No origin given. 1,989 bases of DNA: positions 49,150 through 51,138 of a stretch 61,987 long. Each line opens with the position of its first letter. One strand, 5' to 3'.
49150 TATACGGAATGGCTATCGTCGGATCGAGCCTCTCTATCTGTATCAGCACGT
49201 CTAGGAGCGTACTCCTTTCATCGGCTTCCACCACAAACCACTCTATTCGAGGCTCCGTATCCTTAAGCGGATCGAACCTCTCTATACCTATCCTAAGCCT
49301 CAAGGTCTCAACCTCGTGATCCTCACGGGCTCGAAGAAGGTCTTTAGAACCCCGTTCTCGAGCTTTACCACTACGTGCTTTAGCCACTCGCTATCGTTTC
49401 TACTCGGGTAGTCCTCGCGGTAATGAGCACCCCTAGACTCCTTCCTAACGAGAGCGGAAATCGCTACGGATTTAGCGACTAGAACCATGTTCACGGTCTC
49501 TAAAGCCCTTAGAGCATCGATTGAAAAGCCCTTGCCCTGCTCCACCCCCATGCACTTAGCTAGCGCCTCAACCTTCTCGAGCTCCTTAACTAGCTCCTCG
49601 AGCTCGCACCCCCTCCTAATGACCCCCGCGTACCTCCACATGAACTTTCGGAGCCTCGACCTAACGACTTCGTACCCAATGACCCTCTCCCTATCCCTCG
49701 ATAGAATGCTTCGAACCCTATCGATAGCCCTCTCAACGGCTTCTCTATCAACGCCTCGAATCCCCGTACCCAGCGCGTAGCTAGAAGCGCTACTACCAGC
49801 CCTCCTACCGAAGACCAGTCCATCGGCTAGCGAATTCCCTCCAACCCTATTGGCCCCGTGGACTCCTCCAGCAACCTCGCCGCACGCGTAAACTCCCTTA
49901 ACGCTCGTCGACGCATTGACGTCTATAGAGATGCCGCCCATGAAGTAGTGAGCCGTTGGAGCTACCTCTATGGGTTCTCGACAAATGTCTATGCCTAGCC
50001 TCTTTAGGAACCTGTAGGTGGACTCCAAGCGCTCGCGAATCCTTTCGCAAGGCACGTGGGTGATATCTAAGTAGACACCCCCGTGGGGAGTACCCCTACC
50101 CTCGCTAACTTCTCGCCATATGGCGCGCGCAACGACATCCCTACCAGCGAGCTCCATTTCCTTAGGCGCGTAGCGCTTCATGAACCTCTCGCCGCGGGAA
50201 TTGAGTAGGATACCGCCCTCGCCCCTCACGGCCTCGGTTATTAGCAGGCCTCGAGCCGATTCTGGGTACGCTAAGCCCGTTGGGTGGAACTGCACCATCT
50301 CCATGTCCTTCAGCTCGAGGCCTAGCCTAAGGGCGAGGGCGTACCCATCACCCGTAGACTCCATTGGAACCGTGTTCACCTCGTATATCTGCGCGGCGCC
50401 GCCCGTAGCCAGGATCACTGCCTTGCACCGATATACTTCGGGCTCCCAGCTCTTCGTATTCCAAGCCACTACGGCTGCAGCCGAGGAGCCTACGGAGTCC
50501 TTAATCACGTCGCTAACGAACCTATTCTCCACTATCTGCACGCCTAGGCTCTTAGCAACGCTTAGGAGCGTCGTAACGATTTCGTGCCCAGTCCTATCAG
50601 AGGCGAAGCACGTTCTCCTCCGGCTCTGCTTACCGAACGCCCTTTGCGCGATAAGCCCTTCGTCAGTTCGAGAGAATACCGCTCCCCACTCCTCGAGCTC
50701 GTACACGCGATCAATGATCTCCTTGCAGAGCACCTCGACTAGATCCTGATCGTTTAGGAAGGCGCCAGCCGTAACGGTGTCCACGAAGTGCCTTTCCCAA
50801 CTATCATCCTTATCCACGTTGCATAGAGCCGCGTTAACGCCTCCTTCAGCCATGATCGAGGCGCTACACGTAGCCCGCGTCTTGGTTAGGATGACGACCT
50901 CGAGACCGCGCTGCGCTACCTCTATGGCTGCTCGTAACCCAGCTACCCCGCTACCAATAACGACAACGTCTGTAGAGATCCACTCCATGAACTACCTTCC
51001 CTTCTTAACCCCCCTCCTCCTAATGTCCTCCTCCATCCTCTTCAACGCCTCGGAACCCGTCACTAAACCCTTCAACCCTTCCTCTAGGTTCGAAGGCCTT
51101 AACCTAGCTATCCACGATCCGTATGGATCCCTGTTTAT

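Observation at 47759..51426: Lipoyl-carrier (GcvH-like) gene translationally coupled to a soluble TfrAB-type thiol:fumarate-reductase-like enzyme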

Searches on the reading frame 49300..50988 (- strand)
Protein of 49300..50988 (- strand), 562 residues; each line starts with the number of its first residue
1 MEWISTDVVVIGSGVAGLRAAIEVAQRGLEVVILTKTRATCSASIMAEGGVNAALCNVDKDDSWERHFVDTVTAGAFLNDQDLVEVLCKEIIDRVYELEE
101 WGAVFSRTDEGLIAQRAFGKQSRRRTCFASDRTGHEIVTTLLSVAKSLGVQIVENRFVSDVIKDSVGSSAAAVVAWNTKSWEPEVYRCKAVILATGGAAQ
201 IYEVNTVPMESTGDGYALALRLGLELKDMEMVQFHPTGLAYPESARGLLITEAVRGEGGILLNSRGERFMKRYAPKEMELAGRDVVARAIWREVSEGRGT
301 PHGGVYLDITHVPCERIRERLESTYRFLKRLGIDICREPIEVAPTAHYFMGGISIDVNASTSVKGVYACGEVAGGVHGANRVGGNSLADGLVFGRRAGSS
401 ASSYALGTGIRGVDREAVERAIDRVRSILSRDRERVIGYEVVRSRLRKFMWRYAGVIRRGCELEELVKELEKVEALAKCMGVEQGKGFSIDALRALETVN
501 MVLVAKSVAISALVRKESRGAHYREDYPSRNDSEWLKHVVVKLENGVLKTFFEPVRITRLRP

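Call 5: search_protein_families(library=pfam, proteins=[window:49300-50988:-], max_evalue=0.01)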
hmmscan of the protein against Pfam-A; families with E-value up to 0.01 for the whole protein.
window:49300-50988:- (562 aa): 13 families
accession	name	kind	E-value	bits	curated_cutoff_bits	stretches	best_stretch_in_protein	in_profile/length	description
PF00890.30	FAD_binding_2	-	8.7e-104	348.4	20.4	1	7-387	1-414/414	FAD binding domain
PF02910.25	Succ_DH_flav_C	-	3.1e-29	102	20.8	1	443-560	1-121/130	Fumarate reductase flavoprotein C-term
PF03486.20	HI0933_like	-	9.6e-17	61.7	50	1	7-398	2-242/244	HI0933-like protein Rossmann domain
PF07992.20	Pyr_redox_2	-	1.2e-12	48.4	26.1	1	7-41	2-35/291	Pyridine nucleotide-disulphide oxidoreductase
PF01266.30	DAO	-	6.4e-12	46.1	27.9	1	7-224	1-236/353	FAD dependent oxidoreductase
PF12831.13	FAD_oxidored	-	8.7e-08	32.3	27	1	7-198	1-147/416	FAD dependent oxidoreductase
PF01946.23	Thi4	-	6e-06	26.1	26.2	1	2-37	14-50/235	Thi4 family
PF01134.28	GIDA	-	2.1e-05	24.2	22.1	1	7-41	1-35/391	Glucose inhibited division protein A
PF01494.25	FAD_binding_3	-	0.00038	20.2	22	1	6-43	2-39/349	FAD binding domain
PF13738.12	Pyr_redox_3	-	0.00099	18.9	30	0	9-40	1-33/305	Pyridine nucleotide-disulphide oxidoreductase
PF05834.18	Lycopene_cycl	-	0.0077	15.8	23.4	0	7-35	1-31/380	Lycopene cyclase protein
PF13450.12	NAD_binding_8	-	0.0078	16.9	21.9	0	10-37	1-28/68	NAD(P)-binding Rossmann-like domain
PF00070.33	Pyr_redox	-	0.0098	16.8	22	0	8-35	2-29/82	Pyridine nucleotide-disulphide oxidoreductase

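Call 13: search_protein_families(library=ncbifam, proteins=[window:49300-50988:-], max_evalue=0.00001)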
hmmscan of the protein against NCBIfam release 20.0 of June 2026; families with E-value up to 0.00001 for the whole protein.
window:49300-50988:- (562 aa): 49 families (the best 25 are shown)
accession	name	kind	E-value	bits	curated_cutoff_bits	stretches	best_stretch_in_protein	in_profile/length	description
NF004900.0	PRK06263.1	equivalog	1.1e-191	638.2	718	1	2-545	4-538/546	fumarate reductase (CoM/CoB) subunit TfrA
TIGR01812.1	sdhA_frdA_Gneg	subfamily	2.5e-175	584.2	567.3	1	7-562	1-563/568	succinate dehydrogenase or fumarate reductase, flavoprotein subunit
NF004724.0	PRK06069.1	subfamily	3.1e-162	540.7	826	1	1-562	1-572/577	succinate dehydrogenase/fumarate reductase flavoprotein subunit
NF005866.0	PRK07803.1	equivalog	1.8e-155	518.7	819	2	5-276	8-290/631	fumarate reductase/succinate dehydrogenase flavoprotein subunit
TIGR01816.1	sdhA_forward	equivalog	6.7e-153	509.9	727.35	1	6-547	3-557/584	succinate dehydrogenase flavoprotein subunit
NF004613.0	PRK05945.1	equivalog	1.5e-141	472.8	824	1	5-562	3-570/575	succinate dehydrogenase/fumarate reductase flavoprotein subunit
NF005037.0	PRK06452.1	equivalog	6.2e-139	464.1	862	1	1-562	1-561/566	succinate dehydrogenase flavoprotein subunit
NF042982.1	MFR_Fp_SdhA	equivalog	2.8e-129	432.3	1100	1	5-559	47-605/612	8-methylmenaquinol:fumarate reductase flavoprotein subunit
TIGR00551.1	nadB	equivalog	6.6e-128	427.5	452.75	1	6-528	3-489/489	L-aspartate oxidase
NF005867.0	PRK07804.1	equivalog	6.6e-128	427.3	639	1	5-546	18-534/548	L-aspartate oxidase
NF006686.0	PRK09231.1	equivalog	1.8e-121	406.6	854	1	1-562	1-576/598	fumarate reductase (quinol) flavoprotein subunit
NF005636.0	PRK07395.1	subfamily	2.6e-121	405.6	723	1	6-544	13-550/560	L-aspartate oxidase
TIGR01176.1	fum_red_Fp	equivalog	2.4e-117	393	932.7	1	5-562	3-574/580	fumarate reductase (quinol) flavoprotein subunit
NF005701.0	PRK07512.1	equivalog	1.3e-111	373.6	528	1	5-534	9-490/516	L-aspartate oxidase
NF006383.0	PRK08626.1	equivalog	1.4e-109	367.2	663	2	109-542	132-568/657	fumarate reductase flavoprotein subunit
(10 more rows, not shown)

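Call 43: search_protein_families(library=pfam, proteins=[L044:3238-3951:+, L044:3914-5008:+, L044:5030-5449:+, L044:5496-6956:+, L044:6953-8122:+, L044:8154-8564:+, L044:8557-9681:+, L044:9662-10738:+, L044:10775-11848:+, L017:5639-8104:+], max_evalue=0.00001)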
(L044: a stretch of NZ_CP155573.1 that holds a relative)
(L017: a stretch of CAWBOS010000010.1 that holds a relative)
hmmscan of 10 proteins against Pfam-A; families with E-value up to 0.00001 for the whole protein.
L044:3238-3951:+ (237 aa): 1 family
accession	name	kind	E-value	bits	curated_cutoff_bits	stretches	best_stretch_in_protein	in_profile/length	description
PF21948.1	LplA-B_cat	-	1.8e-45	155.8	27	1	19-209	2-199/200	Lipoyl protein ligase A/B catalytic domain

L044:3914-5008:+ (364 aa): 1 family
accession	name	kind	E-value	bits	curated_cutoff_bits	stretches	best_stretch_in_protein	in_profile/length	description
PF21948.1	LplA-B_cat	-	1.5e-30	107.1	27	1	12-208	7-199/200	Lipoyl protein ligase A/B catalytic domain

L044:5030-5449:+ (139 aa): 1 family
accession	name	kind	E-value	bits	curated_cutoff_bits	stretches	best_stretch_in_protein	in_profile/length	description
PF01597.25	GCV_H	-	5.4e-33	113.9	22.2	1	10-130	1-121/122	Glycine cleavage H-protein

L044:5496-6956:+ (486 aa): 2 families
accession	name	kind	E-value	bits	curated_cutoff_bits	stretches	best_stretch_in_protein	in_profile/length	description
PF01565.28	FAD_binding_4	-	1.3e-32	112.9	26.4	1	47-185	1-138/139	FAD binding domain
PF02913.24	FAD-oxidase_C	-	3.1e-15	57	21.2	1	244-451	29-248/248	FAD linked oxidases, C-terminal domain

L044:6953-8122:+ (389 aa): 3 families
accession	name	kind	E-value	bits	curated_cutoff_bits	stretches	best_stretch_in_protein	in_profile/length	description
PF02754.22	CCG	-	3.9e-32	110.7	20.6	2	276-363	1-84/85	Cysteine-rich domain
PF13183.11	Fer4_8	-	5.7e-10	40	27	1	16-84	4-68/68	4Fe-4S dicluster domain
PF13534.11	Fer4_17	-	1.1e-07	32.8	22.2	1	17-85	2-61/61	4Fe-4S dicluster domain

L044:8154-8564:+ (136 aa): 1 family
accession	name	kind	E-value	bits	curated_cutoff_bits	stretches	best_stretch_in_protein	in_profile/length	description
PF01597.25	GCV_H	-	4.3e-27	94.9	22.2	1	12-129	1-120/122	Glycine cleavage H-protein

L044:8557-9681:+ (374 aa): 2 families
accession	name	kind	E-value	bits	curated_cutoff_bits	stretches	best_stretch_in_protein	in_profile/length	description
PF21948.1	LplA-B_cat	-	7e-43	147.3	27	1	20-221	2-199/200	Lipoyl protein ligase A/B catalytic domain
PF10437.14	Lip_prot_lig_C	-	2.9e-07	30.8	24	1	274-353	12-85/85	Bacterial lipoate protein ligase C-terminus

L044:9662-10738:+ (358 aa): 9 families
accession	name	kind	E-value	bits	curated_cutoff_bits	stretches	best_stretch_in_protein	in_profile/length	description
PF01494.25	FAD_binding_3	-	4.8e-12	46.2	22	1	8-161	2-171/349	FAD binding domain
PF05834.18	Lycopene_cycl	-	9.2e-10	38.6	23.4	0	9-148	1-140/380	Lycopene cyclase protein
PF07992.20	Pyr_redox_2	-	7.5e-09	35.8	26.1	1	8-96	1-89/291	Pyridine nucleotide-disulphide oxidoreductase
PF13450.12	NAD_binding_8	-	4.1e-08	33.8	21.9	1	12-56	1-44/68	NAD(P)-binding Rossmann-like domain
PF01266.30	DAO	-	2e-07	31.3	27.9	1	9-43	1-35/353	FAD dependent oxidoreductase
PF01946.23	Thi4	-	3.1e-07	30.3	26.2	1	8-44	18-55/235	Thi4 family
PF00890.30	FAD_binding_2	-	4.9e-07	29.7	20.4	1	9-50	1-42/414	FAD binding domain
PF22578.2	GGR_cat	-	1.5e-06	28.4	27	1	178-236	17-83/88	Geranylgeranyl reductase catalytic domain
PF03486.20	HI0933_like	-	4.6e-06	26.7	50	1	9-47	2-40/244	HI0933-like protein Rossmann domain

L044:10775-11848:+ (357 aa): 1 family
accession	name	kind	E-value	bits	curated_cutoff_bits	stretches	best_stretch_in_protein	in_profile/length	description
PF04055.27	Radical_SAM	-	3e-14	54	29.5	1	45-226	3-164/166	Radical SAM superfamily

L017:5639-8104:+ (821 aa): 6 families
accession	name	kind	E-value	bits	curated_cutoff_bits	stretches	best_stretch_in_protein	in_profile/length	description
PF02913.24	FAD-oxidase_C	-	7.2e-61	206.5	21.2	1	173-416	2-248/248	FAD linked oxidases, C-terminal domain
PF02754.22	CCG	-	1.6e-33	115.1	20.6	2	705-792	1-84/85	Cysteine-rich domain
PF01565.28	FAD_binding_4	-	1.7e-32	112.4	26.4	1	24-136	27-139/139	FAD binding domain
PF13183.11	Fer4_8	-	9.2e-12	45.8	27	1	453-519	3-67/68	4Fe-4S dicluster domain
PF13534.11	Fer4_17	-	2.4e-08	34.8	22.2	1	454-520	1-60/61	4Fe-4S dicluster domain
PF12838.12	Fer4_7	-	5.1e-06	27.3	27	1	455-519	2-51/52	4Fe-4S dicluster domain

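Call 47: search_solved_structures(query=window:49300-50988:-, max_evalue=1e-30, show_alignments=0)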
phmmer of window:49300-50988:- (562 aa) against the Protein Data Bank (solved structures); distinct sequences matched with E-value up to 1e-30: 50.
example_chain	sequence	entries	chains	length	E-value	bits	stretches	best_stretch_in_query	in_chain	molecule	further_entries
7d6v_A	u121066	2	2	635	1.1e-119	403.7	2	4-276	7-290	Succinate dehydrogenase subunit A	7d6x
6lum_A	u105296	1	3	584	3.1e-115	389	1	7-544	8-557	Succinate dehydrogenase subunit A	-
1nek_A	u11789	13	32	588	3e-105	356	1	7-541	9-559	Succinate dehydrogenase flavoprotein subunit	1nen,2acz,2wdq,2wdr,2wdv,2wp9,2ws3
8b6g_CA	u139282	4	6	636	3.9e-103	349.1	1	6-542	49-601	Succinate dehydrogenase [ubiquinone] flavoprotein subunit, mitochondrial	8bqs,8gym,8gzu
9fzl_2M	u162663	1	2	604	4.8e-103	348.8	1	7-540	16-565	Succinate dehydrogenase [ubiquinone] flavoprotein subunit, mitochondrial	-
9fq7_2M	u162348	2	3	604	4.8e-103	348.8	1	7-540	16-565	Succinate dehydrogenase [ubiquinone] flavoprotein subunit, mitochondrial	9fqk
9lig_A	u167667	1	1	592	5.1e-103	348.7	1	7-540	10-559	Succinate dehydrogenase [ubiquinone] flavoprotein subunit, mitochondrial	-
9kps_A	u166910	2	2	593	5.2e-103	348.7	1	7-540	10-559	Succinate dehydrogenase [ubiquinone] flavoprotein subunit, mitochondrial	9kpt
9kq3_A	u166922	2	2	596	5.3e-103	348.6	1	7-540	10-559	Succinate dehydrogenase [ubiquinone] flavoprotein subunit, mitochondrial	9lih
4ysx_A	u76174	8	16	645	5.4e-103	348.6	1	6-533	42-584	Succinate dehydrogenase flavoprotein | Succinate dehydrogenase [ubiquinone] flavoprotein subunit, mitochondrial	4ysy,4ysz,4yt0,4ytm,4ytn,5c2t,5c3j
9qdl_A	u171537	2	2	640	6.7e-103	348.3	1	7-540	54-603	Succinate dehydrogenase [ubiquinone] flavoprotein subunit, mitochondrial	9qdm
3vr8_A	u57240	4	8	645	1.8e-102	346.9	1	6-533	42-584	Flavoprotein subunit of complex II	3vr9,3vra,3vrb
1yq3_A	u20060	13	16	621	1.9e-101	343.5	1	7-532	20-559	Succinate dehydrogenase flavoprotein subunit | Succinate dehydrogenase [ubiquinone] flavoprotein subunit, mitochondrial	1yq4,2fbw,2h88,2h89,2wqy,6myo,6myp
8dye_A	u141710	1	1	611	1.2e-99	337.5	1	7-533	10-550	Succinate dehydrogenase [ubiquinone] flavoprotein subunit, mitochondrial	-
6vax_A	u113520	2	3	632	1.4e-99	337.3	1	7-533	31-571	Succinate dehydrogenase [ubiquinone] flavoprotein subunit, mitochondrial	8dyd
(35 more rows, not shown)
